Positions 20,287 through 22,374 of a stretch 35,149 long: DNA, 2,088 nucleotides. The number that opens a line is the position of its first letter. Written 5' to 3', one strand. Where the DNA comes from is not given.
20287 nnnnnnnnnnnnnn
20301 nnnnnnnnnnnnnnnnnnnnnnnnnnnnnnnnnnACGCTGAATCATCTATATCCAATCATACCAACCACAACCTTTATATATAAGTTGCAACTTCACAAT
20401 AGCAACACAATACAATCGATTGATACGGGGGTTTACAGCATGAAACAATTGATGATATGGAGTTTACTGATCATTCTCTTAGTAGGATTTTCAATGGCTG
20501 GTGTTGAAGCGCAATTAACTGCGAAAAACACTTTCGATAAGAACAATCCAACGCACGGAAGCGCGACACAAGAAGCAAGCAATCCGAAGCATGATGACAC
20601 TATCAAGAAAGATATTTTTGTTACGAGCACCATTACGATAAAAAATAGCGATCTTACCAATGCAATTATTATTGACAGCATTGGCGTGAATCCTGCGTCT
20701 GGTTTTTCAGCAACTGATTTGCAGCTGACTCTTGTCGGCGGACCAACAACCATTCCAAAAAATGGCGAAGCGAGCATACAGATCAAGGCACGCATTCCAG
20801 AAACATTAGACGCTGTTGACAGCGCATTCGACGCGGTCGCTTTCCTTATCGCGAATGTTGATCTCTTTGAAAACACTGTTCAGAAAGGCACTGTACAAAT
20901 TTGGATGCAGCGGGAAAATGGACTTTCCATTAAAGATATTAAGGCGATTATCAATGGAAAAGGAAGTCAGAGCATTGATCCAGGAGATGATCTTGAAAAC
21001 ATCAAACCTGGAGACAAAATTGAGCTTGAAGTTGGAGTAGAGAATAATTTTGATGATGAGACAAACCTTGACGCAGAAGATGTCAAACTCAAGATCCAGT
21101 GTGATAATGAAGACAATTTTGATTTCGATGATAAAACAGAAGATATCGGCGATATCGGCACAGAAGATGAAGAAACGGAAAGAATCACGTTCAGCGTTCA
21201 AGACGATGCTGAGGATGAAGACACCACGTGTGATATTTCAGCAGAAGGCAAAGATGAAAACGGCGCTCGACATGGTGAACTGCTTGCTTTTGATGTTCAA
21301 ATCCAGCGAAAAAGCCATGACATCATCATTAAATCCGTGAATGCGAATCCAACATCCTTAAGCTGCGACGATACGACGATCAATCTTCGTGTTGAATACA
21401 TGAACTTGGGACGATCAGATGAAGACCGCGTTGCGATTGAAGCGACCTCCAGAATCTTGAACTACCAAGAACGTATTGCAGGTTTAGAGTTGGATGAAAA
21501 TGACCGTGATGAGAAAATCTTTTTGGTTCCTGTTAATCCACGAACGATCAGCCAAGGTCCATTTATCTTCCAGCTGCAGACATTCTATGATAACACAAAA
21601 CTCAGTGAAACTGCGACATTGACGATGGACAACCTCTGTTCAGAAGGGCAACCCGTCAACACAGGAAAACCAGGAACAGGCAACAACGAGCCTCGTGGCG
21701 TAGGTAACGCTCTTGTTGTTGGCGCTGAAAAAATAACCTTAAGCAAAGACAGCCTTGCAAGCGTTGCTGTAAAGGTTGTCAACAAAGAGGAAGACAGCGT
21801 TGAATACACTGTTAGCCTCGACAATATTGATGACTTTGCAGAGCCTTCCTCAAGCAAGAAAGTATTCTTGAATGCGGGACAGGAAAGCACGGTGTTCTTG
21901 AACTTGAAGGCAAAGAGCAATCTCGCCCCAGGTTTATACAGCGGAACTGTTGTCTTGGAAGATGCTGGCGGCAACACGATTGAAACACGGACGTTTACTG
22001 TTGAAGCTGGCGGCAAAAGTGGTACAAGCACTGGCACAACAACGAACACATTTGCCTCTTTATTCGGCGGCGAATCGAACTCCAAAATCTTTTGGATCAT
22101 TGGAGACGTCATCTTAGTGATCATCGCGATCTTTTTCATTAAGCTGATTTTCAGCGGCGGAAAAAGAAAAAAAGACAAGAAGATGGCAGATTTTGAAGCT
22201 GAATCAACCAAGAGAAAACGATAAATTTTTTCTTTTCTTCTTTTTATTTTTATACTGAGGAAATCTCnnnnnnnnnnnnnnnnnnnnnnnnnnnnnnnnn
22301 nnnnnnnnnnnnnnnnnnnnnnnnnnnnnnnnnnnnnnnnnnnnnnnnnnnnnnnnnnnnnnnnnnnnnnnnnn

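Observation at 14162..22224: Three-gene cluster of paralogous, C-terminally anchored surface proteins, including a roughly 1470-aa LTD plus cadherin-like adhesin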

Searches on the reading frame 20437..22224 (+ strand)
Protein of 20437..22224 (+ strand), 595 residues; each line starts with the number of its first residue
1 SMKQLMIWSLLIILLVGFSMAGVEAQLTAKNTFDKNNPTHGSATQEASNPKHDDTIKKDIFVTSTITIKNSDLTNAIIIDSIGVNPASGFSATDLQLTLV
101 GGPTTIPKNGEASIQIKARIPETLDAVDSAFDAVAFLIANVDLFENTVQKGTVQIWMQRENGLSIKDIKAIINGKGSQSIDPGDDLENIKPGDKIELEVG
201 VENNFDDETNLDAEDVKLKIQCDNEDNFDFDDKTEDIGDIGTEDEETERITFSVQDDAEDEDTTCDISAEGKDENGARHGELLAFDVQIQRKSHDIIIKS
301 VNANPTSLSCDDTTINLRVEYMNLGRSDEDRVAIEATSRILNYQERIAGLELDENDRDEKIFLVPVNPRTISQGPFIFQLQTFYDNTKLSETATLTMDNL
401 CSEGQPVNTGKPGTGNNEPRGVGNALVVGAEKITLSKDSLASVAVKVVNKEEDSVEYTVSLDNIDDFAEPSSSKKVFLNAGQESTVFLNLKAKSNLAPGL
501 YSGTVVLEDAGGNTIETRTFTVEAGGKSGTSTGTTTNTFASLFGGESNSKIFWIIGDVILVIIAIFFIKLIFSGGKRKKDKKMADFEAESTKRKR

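Call 3: search_protein_families(library=pfam, proteins=[window:20437-22224:+], max_evalue=0.1)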
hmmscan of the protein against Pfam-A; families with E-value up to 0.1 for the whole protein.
window:20437-22224:+ (595 aa): 4 families
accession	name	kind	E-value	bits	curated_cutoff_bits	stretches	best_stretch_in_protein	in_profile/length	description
PF11614.14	FixG_C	-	0.00014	22.5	25.6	1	445-498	37-91/119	IG-like fold at C-terminal of FixG, putative oxidoreductase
PF04225.17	LysM_OapA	-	0.0067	17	22.3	1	146-206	5-60/85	Opacity-associated protein A LysM-like domain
PF07760.16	DUF1616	-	0.0097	15.5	31.6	0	434-462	204-232/307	Protein of unknown function (DUF1616)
PF00703.27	Glyco_hydro_2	-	0.085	14.1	23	1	434-519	11-103/109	Glycosyl hydrolases family 2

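Call 12: find_homologous_proteins(query=window:20437-22224:+, max_evalue=0.001)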
Query window:20437-22224:+ (595 aa): 24 proteins with E <= 0.001 among 8000 candidates.
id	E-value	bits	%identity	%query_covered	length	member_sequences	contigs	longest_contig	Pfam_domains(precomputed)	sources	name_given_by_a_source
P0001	0.0e+0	1293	100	100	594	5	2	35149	-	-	-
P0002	1.5e-225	768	60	100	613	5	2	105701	PF11614.15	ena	-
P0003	5.4e-158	545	45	100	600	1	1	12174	-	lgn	-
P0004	1.2e-154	534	46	100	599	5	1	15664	-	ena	-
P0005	1.3e-154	534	45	100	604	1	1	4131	-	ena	-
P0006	6.9e-154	532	44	100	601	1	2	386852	-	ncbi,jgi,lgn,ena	-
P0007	1.5e-153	531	47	98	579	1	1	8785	-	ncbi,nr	ncbi:MAG: hypothetical protein Q8L34_00750 [Candidatus Woesearchaeota archaeon]|nr:hypothetical prot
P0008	2.5e-153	530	45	100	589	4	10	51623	-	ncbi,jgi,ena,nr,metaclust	ncbi:hypothetical protein J4208_05555 [Candidatus Woesearchaeota archaeon]|nr:hypothetical protein [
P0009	4.5e-150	519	45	98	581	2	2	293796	-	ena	-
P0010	1.7e-149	517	46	98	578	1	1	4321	-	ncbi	-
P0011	1.0e-148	515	44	97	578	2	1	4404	-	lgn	-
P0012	7.6e-139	482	43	98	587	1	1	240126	PF24156.3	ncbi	-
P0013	2.3e-126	441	43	100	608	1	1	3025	-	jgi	jgi:hypothetical protein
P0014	5.9e-124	433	43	99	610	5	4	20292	-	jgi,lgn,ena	jgi:hypothetical protein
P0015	8.7e-119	416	40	98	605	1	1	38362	-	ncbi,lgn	-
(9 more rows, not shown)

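Call 14: find_encoding_contigs(protein=P0002, flank=10000, max_places=2)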
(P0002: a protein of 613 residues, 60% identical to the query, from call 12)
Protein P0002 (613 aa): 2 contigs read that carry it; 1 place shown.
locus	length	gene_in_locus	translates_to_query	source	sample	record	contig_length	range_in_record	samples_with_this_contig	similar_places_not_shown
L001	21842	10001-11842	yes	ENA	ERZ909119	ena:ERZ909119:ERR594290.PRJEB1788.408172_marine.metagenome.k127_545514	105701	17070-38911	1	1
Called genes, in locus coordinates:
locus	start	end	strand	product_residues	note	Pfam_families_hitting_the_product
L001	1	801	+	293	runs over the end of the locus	-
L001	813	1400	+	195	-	PF09335:VTT_dom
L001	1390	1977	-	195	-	PF09721:Exosortase_EpsH (weak)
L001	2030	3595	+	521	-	PF00672:HAMP, PF05763:DUF835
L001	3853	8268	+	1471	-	PF17892:Cadherin_5 (faint), PF05345:He_PIG, PF17803:Cadherin_4 (faint), PF17963:Big_9 (weak), PF17963:Big_9 (weak), PF05345:He_PIG, PF17963:Big_9 (weak), PF05345:He_PIG, +2 more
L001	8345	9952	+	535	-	-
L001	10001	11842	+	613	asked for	PF11614:FixG_C (faint)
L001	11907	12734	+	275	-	PF00733:Asn_synthase, PF24167:DUF7411 (faint), PF00733:Asn_synthase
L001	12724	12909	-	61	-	-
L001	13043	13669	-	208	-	-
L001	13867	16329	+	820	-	PF00133:tRNA-synt_1, PF09334:tRNA-synt_1g, PF13603:tRNA-synt_1_2, PF00133:tRNA-synt_1, PF08264:Anticodon_1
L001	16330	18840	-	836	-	PF01411:tRNA-synt_2c, PF02091:tRNA-synt_2e (faint), PF07973:tRNA_SAD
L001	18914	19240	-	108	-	-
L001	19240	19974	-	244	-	-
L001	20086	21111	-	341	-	-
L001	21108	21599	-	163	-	-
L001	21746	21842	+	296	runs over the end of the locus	PF02002:TFIIE_alpha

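Call 17: search_solved_structures(query=A1, max_evalue=1)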
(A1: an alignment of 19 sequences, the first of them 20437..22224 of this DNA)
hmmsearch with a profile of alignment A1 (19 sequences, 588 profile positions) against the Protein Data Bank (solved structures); distinct sequences matched with E-value up to 1: 0.

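Call 23: find_encoding_contigs(protein=P0006, flank=10000, max_places=1)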
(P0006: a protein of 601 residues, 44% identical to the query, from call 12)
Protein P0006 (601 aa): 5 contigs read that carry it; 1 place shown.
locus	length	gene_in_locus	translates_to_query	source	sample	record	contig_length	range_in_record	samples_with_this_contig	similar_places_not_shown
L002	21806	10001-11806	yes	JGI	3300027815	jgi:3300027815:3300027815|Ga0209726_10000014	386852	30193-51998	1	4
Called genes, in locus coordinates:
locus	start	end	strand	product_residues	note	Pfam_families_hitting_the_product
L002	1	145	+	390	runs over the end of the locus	PF00466:Ribosomal_L10, PF17777:RL10P_insert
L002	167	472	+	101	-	PF00428:Ribosomal_60s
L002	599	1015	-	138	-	-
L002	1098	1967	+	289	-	-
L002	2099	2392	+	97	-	-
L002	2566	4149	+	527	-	PF12729:4HB_MCP_1, PF00672:HAMP, PF05763:DUF835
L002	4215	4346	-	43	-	-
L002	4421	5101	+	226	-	-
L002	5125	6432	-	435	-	PF19864:Radical_SAM_N2, PF04055:Radical_SAM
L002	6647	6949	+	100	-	-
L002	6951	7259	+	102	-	PF04014:MazE_antitoxin (weak)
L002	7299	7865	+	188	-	PF00929:RNase_T, PF16473:Rv2179c-like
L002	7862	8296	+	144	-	PF00293:NUDIX, PF14815:NUDIX_4 (weak)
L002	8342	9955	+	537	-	PF07705:CARDB (faint)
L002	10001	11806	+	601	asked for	-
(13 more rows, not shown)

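Call 24: find_encoding_contigs(protein=P0012, flank=10000, max_places=1)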
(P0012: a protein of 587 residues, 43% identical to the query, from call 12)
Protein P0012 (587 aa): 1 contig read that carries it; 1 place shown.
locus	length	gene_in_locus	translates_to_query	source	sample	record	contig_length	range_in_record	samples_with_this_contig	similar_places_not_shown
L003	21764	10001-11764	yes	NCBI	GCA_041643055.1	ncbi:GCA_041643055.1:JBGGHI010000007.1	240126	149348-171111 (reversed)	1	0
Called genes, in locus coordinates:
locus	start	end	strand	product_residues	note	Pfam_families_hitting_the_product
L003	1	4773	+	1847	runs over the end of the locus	PF11617:Cu-binding_MopE, PF18911:PKD_4 (faint), PF11614:FixG_C (faint), PF00932:LTD (weak), PF17963:Big_9 (weak), PF17803:Cadherin_4 (weak), PF17892:Cadherin_5 (weak), PF17963:Big_9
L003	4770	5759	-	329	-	-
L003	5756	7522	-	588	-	-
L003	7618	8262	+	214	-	-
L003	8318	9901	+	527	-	PF07705:CARDB (faint), PF16116:DUF4832 (faint)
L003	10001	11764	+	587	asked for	PF24156:DUF7407 (faint)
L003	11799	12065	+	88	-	-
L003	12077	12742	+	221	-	-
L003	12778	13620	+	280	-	PF00733:Asn_synthase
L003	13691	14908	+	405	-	PF13173:AAA_14, PF13635:DUF4143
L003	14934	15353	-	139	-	PF00583:Acetyltransf_1, PF13527:Acetyltransf_9 (faint), PF13673:Acetyltransf_10, PF13508:Acetyltransf_7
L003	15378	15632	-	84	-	-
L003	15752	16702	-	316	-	PF13385:Laminin_G_3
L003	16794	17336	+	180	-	PF01769:MgtE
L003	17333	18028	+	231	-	PF01769:MgtE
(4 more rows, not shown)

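Call 29: predict_structure(alignment_id=A1)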
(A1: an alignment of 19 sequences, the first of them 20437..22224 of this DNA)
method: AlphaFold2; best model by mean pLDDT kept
length: 595 residues; sequences in the alignment: 19
mean_pLDDT: 79.0   pTM: 0.52
mean pLDDT of the five models: 79.0, 78.9, 78.3, 78.3, 77.7
residues with pLDDT >= 90: 198; 70-90: 281; 50-70: 46; < 50: 70
segments of 3 or more residues with pLDDT < 50: 19-23, 405-422, 526-548, 574-595
pLDDT, mean of each block of 10 residues (from residue 1): 69 59 69 90 69 57 91 92 91 88 93 92 91 94 93 92 92 90 90 93 83 93 92 93 91 88 94 91 93 78 87 91 76 88 88 86 89 81 85 85 48 30 62 76 83 82 83 83 83 79 83 76 56 30 39 71 79 47 39 39
secondary structure, 60 per line:
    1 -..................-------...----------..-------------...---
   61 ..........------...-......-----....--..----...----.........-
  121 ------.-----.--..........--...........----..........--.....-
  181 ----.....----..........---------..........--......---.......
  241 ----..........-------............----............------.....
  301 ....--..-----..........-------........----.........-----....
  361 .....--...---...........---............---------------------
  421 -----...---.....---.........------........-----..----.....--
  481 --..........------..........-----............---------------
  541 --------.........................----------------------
elements in order: H2-19 E27-29 E61-70 E77-79 E81-86 H92-95 E104-106 E111-119 E136-145 E148-158 E163-172 E175-179 E185-189 E194-203 E213-222 E228-230 E234-240 E245-254 E262-273 E278-289 E296-304 E314-323 E331-338 E343-351 E357-365 E374-384 E388-399 E426-428 E432-436 E440-448 E455-462 E474-478 E483-492 E499-508 E514-525 H549-573

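Call 33: fold_search(model_id=the predicted structure, library=pdb)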
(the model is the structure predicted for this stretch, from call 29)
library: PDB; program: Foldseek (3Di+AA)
matches with E <= 10: 1942; with E <= 0.001: 244
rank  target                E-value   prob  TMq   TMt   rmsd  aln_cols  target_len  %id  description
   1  9ijj_O                8.2e-15  1.00  0.18  0.10  29.6       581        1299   10  In situ structure of the central apparatus in mouse sperm axoneme. (released 2025-06-04)
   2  9ijj_P                2.7e-14  1.00  0.18  0.18  28.0       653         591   10  In situ structure of the central apparatus in mouse sperm axoneme. (released 2025-06-04)
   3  9ijj_h                3.4e-14  1.00  0.15  0.07  25.3       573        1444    8  In situ structure of the central apparatus in mouse sperm axoneme. (released 2025-06-04)
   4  7som_D                3.7e-14  1.00  0.22  0.11  24.5       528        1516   10  Ciliary C2 central pair apparatus isolated from Chlamydomonas reinhardtii (released 2022-04-13)
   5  7sqc_2B               8.3e-14  1.00  0.18  0.15  27.1       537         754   11  Ciliary C1 central pair apparatus isolated from Chlamydomonas reinhardtii (released 2022-04-13)
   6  7sqc_2A               1.5e-13  1.00  0.19  0.16  28.4       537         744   12  Ciliary C1 central pair apparatus isolated from Chlamydomonas reinhardtii (released 2022-04-13)
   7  9ijj_C                3.0e-13  1.00  0.22  0.15  18.9       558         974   10  In situ structure of the central apparatus in mouse sperm axoneme. (released 2025-06-04)
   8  9ijj_4I               3.1e-13  1.00  0.24  0.06  24.1       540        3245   11  In situ structure of the central apparatus in mouse sperm axoneme. (released 2025-06-04)
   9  7sqc_F1               5.8e-13  1.00  0.26  0.31  25.9       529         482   10  Ciliary C1 central pair apparatus isolated from Chlamydomonas reinhardtii (released 2022-04-13)
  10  7sqc_T1               1.8e-12  1.00  0.20  0.21  28.6       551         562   11  Ciliary C1 central pair apparatus isolated from Chlamydomonas reinhardtii (released 2022-04-13)
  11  7sqc_T0               3.2e-12  1.00  0.17  0.19  28.7       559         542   10  Ciliary C1 central pair apparatus isolated from Chlamydomonas reinhardtii (released 2022-04-13)
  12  9ijj_4H               1.8e-11  1.00  0.22  0.05  24.0       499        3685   12  In situ structure of the central apparatus in mouse sperm axoneme. (released 2025-06-04)
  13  9ijj_E                1.9e-11  1.00  0.21  0.24  22.5       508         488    8  In situ structure of the central apparatus in mouse sperm axoneme. (released 2025-06-04)
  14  7sqc_T2               3.6e-11  1.00  0.19  0.21  28.8       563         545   10  Ciliary C1 central pair apparatus isolated from Chlamydomonas reinhardtii (released 2022-04-13)
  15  9ijj_4K               3.8e-11  1.00  0.19  0.25  22.0       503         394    7  In situ structure of the central apparatus in mouse sperm axoneme. (released 2025-06-04)
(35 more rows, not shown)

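Call 35: search_protein_families(library=ncbifam, proteins=[window:20437-22224:+, L001:1390-1977:-], max_evalue=0.1)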
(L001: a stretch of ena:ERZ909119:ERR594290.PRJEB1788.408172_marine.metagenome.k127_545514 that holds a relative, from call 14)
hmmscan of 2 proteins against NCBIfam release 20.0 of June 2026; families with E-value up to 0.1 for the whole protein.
window:20437-22224:+ (595 aa): 0 families

L001:1390-1977:- (195 aa): 10 families
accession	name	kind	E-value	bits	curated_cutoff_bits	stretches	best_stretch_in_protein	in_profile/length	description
NF033505.2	paceosortase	exception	2.1e-33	115.8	80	1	31-193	4-166/167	pacearchaeosortase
TIGR04178.1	exo_archaeo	signature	1.8e-11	44.2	23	1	87-173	4-94/97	exosortase/archaeosortase family protein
TIGR04177.1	exosort_XrtH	exception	9.1e-07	29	86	1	56-169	35-149/158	exosortase H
NF046081.1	exosort_XrtX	exception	1.8e-06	28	170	1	58-174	42-161/168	exosortase X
TIGR04124.1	archaeo_artE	exception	2.3e-05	24.5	95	1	50-171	29-148/153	archaeosortase family protein ArtE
NF033767.0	exosort_XrtS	exception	0.0001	22.3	145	1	97-159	78-139/155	exosortase S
TIGR04300.1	exosort_XrtM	exception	0.00025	21.5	125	1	64-175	35-142/150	exosortase family protein XrtM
TIGR04128.1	exoso_Fjoh_1448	exception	0.00029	21.1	90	1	83-172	82-169/174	exosortase family protein XrtF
TIGR04175.1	archaeo_artD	exception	0.00065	19.7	125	1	46-174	14-144/150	archaeosortase D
NF012138.0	exosort_XrtR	exception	0.0031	17.7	150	1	94-156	75-137/160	exosortase R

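Call 39: search_protein_representatives(alignment_id=A1)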
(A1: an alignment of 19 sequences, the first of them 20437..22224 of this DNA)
Query: 19 sequences, 588 profile positions. Proteins with E-value up to 0.001 (for the whole library): 3126; up to 1e-10: 2196; up to 1e-30: 615. The best 150 are listed.
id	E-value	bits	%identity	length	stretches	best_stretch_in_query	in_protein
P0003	1.0e-262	889.2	-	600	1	1-588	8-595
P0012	1.0e-236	803.4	-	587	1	1-586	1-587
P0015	6.4e-219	744.6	-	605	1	1-586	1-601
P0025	1.6e-199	680.5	-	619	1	1-587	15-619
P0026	1.2e-187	641.4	-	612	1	11-586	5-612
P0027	9.1e-186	635.1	-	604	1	3-588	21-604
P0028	3.5e-180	616.7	-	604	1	36-587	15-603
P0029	2.9e-179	613.6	-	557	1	2-565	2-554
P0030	6.2e-176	602.7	-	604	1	11-572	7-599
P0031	3.0e-172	590.5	-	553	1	1-565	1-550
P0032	3.0e-172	590.5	-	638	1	1-585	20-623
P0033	2.7e-170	584.1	-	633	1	3-587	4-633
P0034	4.7e-169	580.0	-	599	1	11-586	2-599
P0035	3.2e-161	554.1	-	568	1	1-578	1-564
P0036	7.5e-152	523.1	-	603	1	1-587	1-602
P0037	2.1e-149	515.0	-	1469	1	26-564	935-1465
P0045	2.9e-99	349.5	-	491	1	1-419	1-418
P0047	2.9e-93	329.7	-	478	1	1-417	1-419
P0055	1.3e-85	304.4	-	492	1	1-432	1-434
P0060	1.3e-83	297.8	-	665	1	23-420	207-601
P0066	1.2e-81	291.3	-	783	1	31-430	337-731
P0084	1.3e-76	274.7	-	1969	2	36-430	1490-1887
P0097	1.3e-71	258.2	-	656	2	182-572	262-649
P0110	2.3e-69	250.8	-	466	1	52-429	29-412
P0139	3.6e-63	230.3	-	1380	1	38-439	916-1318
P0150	5.8e-62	226.3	-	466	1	1-399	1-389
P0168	1.4e-58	215.1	-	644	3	181-572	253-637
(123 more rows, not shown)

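Call 40: search_protein_families(library=ncbifam, proteins=[P0045, P0047, P0055, P0060, P0066, P0084, P0097, P0139, P0025, P0168], max_evalue=0.001)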
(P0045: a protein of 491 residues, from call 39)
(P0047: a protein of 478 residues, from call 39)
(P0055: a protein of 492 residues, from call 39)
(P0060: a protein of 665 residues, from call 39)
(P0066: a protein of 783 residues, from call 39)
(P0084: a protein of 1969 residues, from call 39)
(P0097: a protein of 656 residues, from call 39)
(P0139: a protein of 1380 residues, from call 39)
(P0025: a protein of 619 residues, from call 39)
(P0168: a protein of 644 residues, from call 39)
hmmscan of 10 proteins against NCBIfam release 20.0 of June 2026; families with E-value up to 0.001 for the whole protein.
P0045 (491 aa): 1 family
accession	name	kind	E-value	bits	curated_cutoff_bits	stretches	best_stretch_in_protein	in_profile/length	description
NF033506.0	PACE-CTERM-PROT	exception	1e-19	70.7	110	1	63-392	128-457/627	putative S-layer protein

P0047 (478 aa): 1 family
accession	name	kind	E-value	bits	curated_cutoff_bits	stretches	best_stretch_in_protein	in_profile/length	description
NF033506.0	PACE-CTERM-PROT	exception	5.6e-22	78.2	110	1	54-419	120-489/627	putative S-layer protein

P0055 (492 aa): 1 family
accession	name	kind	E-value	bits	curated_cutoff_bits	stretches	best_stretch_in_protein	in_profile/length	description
NF033506.0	PACE-CTERM-PROT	exception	2.8e-15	56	110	1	58-402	124-469/627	putative S-layer protein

P0060 (665 aa): 2 families
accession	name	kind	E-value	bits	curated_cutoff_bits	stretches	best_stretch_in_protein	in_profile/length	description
NF033506.0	PACE-CTERM-PROT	exception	1.6e-25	89.9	110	1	136-604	37-495/627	putative S-layer protein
NF037938.1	Myr_Ysa_major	subfamily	0.00096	19.1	60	0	8-60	12-64/158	MyfA/PsaA family fimbrial adhesin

P0066 (783 aa): 0 families

P0084 (1969 aa): 3 families
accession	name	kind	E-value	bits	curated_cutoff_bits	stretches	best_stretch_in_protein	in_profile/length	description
NF012211.1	tand_rpt_95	domain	3.4e-32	110.3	90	4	639-730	2-94/98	tandem-95 repeat protein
NF033506.0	PACE-CTERM-PROT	exception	4e-17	62.1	110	2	1555-1845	163-461/627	putative S-layer protein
NF038112.1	myxo_dep_M36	subfamily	7.9e-15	53.1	1500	2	463-676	1310-1521/1604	myxosortase-dependent M36 family metallopeptidase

P0097 (656 aa): 1 family
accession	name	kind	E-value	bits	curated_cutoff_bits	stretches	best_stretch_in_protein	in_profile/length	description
NF033506.0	PACE-CTERM-PROT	exception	7.7e-77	259.4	110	1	3-634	2-618/627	putative S-layer protein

P0139 (1380 aa): 0 families

P0025 (619 aa): 1 family
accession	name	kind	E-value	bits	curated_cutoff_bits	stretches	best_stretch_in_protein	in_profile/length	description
NF033506.0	PACE-CTERM-PROT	exception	3.1e-20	72.4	110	1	196-589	214-618/627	putative S-layer protein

P0168 (644 aa): 2 families
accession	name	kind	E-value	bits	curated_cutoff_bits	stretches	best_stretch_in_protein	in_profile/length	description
NF033506.0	PACE-CTERM-PROT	exception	2.7e-66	224.5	110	1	8-622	11-618/627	putative S-layer protein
TIGR04090.1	exp_by_SipW_IV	subfamily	1.7e-05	24.7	60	0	260-291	49-78/241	BsaA family SipW-dependent biofilm matrix protein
